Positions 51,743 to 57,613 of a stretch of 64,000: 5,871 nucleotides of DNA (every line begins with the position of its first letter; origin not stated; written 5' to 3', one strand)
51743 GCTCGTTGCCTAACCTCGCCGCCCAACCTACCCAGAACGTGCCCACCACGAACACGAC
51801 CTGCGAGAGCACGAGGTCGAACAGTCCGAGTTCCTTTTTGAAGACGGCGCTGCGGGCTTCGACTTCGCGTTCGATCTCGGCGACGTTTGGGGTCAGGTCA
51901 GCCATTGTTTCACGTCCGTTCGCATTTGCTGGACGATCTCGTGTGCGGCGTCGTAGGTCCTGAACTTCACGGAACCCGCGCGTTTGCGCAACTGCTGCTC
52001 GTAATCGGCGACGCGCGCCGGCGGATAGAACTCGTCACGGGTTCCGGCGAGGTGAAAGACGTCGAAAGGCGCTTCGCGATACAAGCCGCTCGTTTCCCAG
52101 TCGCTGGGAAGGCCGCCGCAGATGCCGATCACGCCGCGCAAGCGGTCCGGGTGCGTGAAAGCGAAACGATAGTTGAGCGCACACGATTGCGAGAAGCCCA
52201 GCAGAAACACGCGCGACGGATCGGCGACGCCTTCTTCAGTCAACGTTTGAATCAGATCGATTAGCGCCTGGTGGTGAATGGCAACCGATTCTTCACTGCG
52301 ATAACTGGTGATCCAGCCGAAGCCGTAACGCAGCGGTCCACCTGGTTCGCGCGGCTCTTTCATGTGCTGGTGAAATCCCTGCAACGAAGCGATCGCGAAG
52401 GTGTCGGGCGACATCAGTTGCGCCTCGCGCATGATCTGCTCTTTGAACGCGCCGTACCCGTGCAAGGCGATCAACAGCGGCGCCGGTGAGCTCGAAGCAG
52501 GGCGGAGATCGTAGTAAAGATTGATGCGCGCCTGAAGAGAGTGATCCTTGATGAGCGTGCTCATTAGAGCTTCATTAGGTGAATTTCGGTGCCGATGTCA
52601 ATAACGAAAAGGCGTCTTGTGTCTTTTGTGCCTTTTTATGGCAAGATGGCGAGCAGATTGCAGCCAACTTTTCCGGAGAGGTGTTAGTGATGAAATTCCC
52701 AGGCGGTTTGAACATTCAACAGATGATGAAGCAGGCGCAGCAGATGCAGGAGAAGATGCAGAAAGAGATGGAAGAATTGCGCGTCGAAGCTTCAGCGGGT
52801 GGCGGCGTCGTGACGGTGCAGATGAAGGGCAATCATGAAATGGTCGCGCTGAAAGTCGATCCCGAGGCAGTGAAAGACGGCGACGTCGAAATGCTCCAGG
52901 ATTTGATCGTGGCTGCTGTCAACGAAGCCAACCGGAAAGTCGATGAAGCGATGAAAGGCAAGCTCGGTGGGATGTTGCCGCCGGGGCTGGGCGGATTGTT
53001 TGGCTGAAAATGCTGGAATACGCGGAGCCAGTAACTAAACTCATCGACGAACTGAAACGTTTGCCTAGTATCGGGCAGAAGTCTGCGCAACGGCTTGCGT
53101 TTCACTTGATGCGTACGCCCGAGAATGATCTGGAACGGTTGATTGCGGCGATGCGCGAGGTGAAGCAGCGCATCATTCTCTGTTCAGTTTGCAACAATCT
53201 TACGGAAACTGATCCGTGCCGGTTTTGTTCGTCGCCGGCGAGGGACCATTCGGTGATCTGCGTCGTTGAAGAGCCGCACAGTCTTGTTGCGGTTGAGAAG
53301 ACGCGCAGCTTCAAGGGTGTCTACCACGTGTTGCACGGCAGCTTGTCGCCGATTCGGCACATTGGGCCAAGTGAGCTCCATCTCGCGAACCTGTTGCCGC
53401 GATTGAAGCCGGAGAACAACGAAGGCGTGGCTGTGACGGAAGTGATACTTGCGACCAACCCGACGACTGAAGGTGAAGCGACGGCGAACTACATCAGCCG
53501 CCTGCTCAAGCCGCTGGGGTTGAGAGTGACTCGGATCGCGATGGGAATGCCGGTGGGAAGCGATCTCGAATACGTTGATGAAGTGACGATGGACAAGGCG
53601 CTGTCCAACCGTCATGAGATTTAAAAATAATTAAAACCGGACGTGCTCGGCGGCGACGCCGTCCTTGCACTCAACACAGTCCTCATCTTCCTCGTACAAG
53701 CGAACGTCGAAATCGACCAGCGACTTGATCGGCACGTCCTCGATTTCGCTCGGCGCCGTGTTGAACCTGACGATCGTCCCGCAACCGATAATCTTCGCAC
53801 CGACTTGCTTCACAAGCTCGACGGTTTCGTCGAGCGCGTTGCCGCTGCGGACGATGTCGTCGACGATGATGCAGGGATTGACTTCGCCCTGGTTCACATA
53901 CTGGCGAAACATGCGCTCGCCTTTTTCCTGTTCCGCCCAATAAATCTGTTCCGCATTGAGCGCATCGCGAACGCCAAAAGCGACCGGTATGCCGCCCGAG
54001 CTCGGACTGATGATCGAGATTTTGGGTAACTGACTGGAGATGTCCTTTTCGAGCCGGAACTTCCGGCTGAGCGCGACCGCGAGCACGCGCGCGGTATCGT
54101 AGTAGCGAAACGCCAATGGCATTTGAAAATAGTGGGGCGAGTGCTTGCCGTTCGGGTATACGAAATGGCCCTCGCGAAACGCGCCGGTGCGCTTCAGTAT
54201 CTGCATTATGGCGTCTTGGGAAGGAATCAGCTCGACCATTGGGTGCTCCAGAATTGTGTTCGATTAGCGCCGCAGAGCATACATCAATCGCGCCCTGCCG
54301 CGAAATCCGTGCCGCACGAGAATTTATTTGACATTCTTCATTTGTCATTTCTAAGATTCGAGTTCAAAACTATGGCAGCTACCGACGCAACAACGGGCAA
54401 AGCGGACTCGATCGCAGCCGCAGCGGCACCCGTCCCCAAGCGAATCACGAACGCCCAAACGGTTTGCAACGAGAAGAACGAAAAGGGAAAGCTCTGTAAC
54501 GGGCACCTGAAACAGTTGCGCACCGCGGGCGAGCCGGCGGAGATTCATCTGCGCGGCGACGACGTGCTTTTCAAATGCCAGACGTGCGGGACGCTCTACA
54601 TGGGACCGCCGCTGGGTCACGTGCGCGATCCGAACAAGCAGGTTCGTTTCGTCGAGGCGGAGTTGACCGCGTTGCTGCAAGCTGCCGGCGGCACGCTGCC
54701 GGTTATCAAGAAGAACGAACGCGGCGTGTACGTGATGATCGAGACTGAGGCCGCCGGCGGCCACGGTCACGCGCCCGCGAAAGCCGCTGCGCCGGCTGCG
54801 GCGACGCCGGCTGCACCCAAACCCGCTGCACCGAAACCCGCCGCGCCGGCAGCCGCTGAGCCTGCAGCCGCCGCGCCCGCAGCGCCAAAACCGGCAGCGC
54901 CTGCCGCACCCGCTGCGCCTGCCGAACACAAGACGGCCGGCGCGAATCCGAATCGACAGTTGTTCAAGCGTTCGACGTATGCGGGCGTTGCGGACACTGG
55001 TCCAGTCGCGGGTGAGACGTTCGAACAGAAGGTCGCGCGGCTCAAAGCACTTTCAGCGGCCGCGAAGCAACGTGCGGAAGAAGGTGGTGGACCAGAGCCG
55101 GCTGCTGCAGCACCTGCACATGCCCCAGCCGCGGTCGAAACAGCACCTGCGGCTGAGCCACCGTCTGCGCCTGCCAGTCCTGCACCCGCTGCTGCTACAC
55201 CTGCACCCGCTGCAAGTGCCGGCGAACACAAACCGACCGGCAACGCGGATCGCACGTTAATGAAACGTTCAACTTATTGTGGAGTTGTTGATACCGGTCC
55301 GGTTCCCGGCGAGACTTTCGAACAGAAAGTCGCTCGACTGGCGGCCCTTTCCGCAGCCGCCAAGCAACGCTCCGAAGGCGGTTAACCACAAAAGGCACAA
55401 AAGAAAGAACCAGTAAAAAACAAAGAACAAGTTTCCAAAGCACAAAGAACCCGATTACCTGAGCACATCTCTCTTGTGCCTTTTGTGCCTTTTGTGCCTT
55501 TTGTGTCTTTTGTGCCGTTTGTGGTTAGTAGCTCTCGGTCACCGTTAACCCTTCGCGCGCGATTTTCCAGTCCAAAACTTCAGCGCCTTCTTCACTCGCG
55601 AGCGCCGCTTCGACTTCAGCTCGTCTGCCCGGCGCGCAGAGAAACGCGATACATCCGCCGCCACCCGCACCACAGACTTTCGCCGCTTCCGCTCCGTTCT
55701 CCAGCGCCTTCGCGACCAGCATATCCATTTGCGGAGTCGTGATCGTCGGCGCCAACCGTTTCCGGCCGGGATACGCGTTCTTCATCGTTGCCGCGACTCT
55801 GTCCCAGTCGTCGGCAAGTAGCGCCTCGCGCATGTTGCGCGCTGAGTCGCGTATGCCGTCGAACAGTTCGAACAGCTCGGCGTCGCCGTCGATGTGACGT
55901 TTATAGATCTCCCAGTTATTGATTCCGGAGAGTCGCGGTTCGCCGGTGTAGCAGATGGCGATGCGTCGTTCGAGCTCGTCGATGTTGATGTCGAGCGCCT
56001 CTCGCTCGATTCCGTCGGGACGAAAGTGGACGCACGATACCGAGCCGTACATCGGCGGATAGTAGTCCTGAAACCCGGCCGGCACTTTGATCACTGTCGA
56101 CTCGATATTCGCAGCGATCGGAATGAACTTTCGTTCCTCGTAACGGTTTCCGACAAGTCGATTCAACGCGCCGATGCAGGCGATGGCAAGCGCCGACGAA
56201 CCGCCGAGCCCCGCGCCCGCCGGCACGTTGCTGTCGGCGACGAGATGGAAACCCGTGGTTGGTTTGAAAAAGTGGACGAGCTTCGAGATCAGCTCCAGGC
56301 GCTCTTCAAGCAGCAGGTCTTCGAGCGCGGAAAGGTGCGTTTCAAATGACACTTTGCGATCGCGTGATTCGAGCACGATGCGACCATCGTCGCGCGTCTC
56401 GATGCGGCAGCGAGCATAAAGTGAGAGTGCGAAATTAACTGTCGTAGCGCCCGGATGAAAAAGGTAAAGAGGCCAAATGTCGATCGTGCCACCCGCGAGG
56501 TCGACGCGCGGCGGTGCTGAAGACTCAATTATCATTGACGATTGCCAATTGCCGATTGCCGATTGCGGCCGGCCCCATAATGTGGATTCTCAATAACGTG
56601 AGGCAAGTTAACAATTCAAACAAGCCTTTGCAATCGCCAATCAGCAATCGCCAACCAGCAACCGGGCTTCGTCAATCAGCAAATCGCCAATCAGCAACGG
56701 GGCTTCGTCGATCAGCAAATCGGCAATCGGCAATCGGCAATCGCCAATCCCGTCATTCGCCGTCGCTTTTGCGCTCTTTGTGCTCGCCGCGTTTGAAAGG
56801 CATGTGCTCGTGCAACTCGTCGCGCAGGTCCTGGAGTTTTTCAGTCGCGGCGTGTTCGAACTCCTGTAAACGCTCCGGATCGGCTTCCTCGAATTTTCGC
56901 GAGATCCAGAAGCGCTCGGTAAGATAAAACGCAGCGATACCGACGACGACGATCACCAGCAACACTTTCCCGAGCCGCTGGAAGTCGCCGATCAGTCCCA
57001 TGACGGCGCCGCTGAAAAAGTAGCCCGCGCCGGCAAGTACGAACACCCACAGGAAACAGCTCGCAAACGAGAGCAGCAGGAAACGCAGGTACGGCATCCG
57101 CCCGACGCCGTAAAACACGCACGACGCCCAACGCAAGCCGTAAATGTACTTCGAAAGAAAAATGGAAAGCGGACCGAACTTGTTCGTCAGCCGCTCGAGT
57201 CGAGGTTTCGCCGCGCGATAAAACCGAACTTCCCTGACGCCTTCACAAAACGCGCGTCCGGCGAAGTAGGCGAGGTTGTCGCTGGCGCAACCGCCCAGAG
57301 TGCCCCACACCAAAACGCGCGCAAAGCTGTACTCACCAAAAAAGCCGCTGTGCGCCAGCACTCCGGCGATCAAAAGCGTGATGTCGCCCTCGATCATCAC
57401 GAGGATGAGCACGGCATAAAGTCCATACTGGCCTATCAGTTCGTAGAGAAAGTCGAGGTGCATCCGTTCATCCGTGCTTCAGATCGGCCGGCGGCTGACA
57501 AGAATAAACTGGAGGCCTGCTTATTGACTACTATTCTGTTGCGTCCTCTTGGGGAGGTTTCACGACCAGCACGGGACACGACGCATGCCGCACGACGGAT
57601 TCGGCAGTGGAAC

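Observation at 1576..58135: Most larger intergenic gaps carry a long hairpin whose arms are tandem 7-9 nt words, with a different word at different loci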

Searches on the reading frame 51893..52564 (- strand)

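Call 62: search_protein_families(library=pfam, proteins=[window:51893-52564:-], max_evalue=0.00001)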
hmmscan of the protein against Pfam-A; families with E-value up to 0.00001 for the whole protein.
window:51893-52564:- (223 aa): 1 family
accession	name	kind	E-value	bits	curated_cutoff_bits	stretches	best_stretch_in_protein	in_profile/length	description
PF02230.22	Abhydrolase_2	-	1.9e-15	57.8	23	1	25-222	11-213/217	Phospholipase/Carboxylesterase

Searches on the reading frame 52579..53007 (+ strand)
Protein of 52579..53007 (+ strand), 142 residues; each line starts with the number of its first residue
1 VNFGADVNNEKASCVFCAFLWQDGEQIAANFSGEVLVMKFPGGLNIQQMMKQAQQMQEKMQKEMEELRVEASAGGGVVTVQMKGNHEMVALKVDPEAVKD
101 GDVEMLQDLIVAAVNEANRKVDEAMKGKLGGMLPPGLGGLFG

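Call 63: search_protein_families(library=pfam, proteins=[window:52579-53007:+], max_evalue=0.00001)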
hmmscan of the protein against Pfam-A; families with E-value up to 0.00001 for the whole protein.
window:52579-53007:+ (142 aa): 1 family
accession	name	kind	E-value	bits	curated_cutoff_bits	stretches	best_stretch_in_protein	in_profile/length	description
PF02575.21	YbaB_DNA_bd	-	1.1e-28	99.7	25.5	1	50-133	1-87/91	YbaB/EbfC DNA-binding family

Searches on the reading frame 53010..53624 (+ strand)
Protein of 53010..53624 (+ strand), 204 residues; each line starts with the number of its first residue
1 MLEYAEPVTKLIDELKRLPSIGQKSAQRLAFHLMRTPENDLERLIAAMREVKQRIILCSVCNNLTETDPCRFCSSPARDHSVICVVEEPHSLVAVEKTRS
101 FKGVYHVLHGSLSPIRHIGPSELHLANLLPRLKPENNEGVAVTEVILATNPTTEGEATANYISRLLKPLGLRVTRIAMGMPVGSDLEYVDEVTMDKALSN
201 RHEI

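Call 63: search_protein_families(library=pfam, proteins=[window:53010-53624:+], max_evalue=0.00001)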
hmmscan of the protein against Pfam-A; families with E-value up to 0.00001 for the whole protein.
window:53010-53624:+ (204 aa): 5 families
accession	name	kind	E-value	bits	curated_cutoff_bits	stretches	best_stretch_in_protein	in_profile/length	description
PF13662.12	Toprim_4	-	6.5e-24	84.4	25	1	81-177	1-85/85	Toprim domain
PF21176.3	RecR_HhH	-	1.3e-15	57.3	27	1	9-51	2-44/45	RecR, helix-hairpin-helix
PF21175.2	RecR_C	-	8.6e-11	41.5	22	1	179-201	1-23/24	RecR, C-terminal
PF01751.28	Toprim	-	1.3e-09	38.5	23.1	1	82-172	1-90/96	Toprim domain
PF02132.21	RecR_ZnF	-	1.9e-07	31.1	22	1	57-75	3-21/21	RecR, Cys4-zinc finger domain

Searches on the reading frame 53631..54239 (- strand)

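Call 63: search_protein_families(library=pfam, proteins=[window:53631-54239:-], max_evalue=0.00001)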
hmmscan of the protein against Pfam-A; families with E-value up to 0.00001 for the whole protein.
window:53631-54239:- (202 aa): 1 family
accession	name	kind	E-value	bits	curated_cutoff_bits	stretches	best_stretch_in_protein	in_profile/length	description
PF00156.33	Pribosyltran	-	1.5e-09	37.8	26.3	1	117-169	84-136/158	Phosphoribosyl transferase domain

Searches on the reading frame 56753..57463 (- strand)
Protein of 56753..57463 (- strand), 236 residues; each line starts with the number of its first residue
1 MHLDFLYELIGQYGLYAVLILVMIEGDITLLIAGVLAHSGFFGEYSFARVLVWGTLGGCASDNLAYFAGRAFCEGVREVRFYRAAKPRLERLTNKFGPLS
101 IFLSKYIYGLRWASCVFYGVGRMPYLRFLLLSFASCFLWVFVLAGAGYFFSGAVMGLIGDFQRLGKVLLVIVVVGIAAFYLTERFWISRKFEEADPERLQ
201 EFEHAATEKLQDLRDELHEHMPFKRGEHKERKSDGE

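Call 63: search_protein_families(library=pfam, proteins=[window:56753-57463:-], max_evalue=0.00001)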
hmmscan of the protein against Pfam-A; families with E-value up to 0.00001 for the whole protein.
window:56753-57463:- (236 aa): 1 family
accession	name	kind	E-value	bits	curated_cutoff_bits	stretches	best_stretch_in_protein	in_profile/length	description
PF09335.16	VTT_dom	-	9.9e-14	52.3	33.9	1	26-148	3-122/123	VTT domain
